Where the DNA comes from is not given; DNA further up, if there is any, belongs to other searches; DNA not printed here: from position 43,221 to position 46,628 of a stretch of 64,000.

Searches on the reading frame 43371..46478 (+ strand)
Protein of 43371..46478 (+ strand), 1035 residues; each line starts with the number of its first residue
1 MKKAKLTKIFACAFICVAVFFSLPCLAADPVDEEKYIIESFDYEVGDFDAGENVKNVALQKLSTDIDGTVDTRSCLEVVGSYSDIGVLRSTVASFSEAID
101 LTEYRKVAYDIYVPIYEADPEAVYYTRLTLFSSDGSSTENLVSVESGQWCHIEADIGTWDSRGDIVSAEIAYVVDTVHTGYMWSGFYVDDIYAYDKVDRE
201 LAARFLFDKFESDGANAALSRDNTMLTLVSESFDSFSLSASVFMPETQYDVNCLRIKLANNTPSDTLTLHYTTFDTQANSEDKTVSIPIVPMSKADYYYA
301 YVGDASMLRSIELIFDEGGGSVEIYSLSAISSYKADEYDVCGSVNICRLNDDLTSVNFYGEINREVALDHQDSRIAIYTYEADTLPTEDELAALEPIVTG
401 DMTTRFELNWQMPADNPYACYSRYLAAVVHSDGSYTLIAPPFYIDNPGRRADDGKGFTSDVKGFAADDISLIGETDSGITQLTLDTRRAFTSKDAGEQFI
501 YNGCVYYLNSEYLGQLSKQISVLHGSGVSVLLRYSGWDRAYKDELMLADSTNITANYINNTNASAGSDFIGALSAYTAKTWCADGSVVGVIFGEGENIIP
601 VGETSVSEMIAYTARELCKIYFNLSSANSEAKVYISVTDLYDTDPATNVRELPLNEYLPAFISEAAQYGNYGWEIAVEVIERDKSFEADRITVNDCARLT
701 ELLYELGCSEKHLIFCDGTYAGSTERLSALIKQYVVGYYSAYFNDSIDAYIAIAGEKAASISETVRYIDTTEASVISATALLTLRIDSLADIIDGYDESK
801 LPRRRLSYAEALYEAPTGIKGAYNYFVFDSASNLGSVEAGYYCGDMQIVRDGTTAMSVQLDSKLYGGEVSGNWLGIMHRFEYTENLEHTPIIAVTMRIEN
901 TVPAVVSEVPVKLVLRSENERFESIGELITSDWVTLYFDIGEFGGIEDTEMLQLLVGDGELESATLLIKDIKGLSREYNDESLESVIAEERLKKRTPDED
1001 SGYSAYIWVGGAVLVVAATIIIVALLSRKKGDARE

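Call 61: search_protein_families(library=pfam, proteins=[window:43371-46478:+], max_evalue=0.001)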
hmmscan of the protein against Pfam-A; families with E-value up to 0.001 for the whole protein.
window:43371-46478:+ (1035 aa): 1 family
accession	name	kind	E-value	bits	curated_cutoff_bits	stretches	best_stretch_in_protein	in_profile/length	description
PF18989.5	DUF5722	-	2e-12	47.2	30.5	1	461-677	8-235/393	Family of unknown function (DUF5722)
